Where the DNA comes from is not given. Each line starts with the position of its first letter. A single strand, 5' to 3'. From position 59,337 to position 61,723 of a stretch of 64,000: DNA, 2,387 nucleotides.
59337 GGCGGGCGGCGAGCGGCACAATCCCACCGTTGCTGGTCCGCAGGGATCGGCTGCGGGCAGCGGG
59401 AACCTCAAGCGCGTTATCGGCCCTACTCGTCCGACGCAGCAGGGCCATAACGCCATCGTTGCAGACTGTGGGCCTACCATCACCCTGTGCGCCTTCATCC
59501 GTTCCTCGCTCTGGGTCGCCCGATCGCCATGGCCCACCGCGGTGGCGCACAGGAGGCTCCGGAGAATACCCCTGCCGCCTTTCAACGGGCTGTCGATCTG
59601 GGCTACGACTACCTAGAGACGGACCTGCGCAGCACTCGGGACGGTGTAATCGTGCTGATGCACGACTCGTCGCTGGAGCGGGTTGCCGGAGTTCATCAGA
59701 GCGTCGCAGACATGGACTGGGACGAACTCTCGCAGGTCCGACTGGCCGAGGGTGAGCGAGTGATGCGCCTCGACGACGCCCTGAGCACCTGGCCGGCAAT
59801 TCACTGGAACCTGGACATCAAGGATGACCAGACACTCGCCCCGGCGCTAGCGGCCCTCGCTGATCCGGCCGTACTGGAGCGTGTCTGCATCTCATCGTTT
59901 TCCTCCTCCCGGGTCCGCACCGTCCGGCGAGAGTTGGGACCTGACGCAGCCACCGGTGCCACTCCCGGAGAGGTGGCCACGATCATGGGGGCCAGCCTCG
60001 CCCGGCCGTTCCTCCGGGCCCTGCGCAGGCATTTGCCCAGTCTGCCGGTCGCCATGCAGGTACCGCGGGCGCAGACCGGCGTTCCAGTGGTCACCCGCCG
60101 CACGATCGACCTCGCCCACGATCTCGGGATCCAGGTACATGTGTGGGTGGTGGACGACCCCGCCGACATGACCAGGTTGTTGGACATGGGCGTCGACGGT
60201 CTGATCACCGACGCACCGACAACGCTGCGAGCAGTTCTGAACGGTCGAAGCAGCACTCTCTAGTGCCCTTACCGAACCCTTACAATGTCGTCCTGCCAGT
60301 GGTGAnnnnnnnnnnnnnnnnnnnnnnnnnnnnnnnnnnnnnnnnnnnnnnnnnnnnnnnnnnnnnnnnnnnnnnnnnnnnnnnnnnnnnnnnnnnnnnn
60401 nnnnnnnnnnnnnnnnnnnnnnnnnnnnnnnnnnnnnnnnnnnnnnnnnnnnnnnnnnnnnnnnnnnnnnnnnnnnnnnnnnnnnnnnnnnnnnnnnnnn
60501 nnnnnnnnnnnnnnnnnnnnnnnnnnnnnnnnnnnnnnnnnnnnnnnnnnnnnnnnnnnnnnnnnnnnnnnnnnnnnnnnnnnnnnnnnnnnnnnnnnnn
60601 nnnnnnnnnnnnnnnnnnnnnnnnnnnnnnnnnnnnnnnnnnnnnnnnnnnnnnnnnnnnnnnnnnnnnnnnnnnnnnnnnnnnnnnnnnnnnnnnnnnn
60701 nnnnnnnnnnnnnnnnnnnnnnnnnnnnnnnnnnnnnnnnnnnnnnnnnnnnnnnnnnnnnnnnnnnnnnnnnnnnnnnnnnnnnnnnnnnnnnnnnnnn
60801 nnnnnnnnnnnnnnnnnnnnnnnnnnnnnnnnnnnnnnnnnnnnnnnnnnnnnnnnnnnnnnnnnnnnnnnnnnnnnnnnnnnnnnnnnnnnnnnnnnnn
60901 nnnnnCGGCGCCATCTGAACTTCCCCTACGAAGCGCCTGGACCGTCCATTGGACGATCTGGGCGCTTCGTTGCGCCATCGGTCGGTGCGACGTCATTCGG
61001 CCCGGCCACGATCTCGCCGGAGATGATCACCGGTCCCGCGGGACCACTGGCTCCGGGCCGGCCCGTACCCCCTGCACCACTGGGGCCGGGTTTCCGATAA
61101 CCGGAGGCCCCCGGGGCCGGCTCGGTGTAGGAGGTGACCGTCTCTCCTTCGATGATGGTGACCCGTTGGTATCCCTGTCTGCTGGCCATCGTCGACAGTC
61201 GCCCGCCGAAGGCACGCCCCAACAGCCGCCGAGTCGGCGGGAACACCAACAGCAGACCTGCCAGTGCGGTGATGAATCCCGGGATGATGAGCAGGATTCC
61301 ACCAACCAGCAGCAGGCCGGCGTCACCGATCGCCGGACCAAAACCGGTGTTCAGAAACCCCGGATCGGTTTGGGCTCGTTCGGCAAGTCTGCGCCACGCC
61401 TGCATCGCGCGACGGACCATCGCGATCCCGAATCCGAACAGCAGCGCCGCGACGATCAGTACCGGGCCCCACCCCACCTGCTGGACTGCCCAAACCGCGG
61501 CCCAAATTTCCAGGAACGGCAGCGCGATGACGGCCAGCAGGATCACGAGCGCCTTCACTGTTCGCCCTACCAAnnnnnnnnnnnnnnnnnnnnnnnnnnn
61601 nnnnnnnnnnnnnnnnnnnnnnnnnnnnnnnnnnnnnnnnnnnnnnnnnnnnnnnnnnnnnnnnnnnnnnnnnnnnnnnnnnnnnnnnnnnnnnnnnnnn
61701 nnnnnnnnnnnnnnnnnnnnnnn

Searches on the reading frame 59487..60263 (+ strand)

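Call 28: search_protein_families(library=pfam, proteins=[window:59487-60263:+], max_evalue=0.001)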
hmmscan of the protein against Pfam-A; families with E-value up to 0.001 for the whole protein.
window:59487-60263:+ (258 aa): 2 families
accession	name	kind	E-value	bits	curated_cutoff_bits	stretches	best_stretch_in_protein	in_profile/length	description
PF03009.23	GDPD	-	1.4e-41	143.7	23.6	1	17-245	1-243/244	Glycerophosphoryl diester phosphodiesterase family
PF13653.12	GDPD_2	-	2.4e-10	41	27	1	216-245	1-30/30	Glycerophosphoryl diester phosphodiesterase family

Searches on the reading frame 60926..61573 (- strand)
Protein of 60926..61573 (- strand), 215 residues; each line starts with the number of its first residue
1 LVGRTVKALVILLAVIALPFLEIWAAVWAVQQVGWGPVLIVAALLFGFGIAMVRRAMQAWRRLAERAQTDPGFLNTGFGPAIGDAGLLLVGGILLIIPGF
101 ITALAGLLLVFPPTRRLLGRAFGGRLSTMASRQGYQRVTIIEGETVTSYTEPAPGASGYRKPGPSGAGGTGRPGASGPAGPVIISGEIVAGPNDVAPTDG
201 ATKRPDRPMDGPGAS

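Call 28: search_protein_families(library=pfam, proteins=[window:60926-61573:-], max_evalue=0.001)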
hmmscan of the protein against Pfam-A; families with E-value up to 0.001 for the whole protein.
window:60926-61573:- (215 aa): 1 family
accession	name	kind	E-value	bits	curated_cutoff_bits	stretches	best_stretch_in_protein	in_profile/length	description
PF04186.18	FxsA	-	3.2e-20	72.7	25.2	1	14-122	2-106/109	FxsA cytoplasmic membrane protein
